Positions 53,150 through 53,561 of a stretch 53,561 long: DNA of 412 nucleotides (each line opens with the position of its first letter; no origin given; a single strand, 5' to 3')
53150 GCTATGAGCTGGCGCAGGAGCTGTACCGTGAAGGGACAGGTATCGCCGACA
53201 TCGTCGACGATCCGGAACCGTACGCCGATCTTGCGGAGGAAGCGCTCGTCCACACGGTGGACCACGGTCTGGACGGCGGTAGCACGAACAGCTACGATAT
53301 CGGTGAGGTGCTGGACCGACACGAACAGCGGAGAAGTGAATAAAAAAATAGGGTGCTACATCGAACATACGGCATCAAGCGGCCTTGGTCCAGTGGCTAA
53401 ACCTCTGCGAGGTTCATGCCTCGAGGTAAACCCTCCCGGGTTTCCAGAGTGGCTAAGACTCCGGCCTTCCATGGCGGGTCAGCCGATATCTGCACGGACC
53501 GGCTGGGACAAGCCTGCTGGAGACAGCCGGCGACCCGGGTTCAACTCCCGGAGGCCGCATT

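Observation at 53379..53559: tRNA-Gly(UCC) interrupted by two introns, one at a non-canonical D-arm position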

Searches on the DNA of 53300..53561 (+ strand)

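Call 5: search_rna_families(source=window, start=53300, end=53561, threshold=evalue, max_evalue=10, show_alignments=5)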
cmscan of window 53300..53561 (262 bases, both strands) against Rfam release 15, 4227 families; matches with E-value up to 10: 3.
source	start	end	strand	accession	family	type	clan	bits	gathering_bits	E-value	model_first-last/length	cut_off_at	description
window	53329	53404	+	RF01171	snoR4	Gene; snRNA; snoRNA; CD-box;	-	19.3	60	2.1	1-80/80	no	Small nucleolar RNA snoR4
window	53461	53559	+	RF00005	tRNA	Gene; tRNA;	CL00001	19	29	0.14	1-71/71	no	tRNA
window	53499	53558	+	RF01684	mascRNA-menRNA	Gene;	-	16.9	42.5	0.58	1-56/56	no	MALAT1-associated small cytoplasmic RNA/MEN beta RNA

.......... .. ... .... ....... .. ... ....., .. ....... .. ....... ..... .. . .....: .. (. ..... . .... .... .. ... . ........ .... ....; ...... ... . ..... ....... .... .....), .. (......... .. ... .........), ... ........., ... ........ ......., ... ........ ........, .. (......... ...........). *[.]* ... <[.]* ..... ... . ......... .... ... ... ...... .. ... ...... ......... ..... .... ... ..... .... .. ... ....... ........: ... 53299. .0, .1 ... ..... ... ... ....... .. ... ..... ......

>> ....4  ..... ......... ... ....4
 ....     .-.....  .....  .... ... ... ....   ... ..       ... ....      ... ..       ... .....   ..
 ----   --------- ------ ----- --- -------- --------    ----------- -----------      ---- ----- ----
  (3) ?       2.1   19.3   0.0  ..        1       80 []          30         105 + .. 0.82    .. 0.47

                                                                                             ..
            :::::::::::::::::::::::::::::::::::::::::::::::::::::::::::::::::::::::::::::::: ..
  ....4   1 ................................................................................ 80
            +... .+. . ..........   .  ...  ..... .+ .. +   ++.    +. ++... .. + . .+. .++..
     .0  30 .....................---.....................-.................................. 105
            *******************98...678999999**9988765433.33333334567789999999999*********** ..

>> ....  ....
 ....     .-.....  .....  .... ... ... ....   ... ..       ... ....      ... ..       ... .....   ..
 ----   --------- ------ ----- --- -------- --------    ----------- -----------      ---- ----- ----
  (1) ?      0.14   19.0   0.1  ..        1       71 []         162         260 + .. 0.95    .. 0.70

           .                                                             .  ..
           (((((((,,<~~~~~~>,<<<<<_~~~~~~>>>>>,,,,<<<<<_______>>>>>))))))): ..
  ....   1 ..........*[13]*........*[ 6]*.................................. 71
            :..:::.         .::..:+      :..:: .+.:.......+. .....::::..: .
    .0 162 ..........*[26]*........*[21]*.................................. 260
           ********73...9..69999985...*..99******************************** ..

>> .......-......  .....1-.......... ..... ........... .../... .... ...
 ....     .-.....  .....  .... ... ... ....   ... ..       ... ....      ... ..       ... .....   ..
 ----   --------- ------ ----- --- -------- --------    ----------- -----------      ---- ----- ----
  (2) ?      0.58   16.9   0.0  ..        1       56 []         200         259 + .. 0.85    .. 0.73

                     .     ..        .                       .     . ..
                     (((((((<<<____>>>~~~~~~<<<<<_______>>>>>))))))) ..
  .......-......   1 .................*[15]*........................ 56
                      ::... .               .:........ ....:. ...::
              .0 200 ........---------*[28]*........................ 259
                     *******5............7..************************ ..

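Call 71: search_dna_similar(query=window:53379-53559:+, collection=phages, mode=distant, max_evalue=0.01, max_rows=15)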
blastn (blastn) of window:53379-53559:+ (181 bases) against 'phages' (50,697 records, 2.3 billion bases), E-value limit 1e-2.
No match.

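Call 72: search_dna_similar(query=window:53379-53559:+, collection=plasmids, mode=distant, max_evalue=0.01, max_rows=15)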
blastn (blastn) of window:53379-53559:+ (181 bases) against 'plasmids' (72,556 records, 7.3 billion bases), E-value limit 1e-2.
No match.
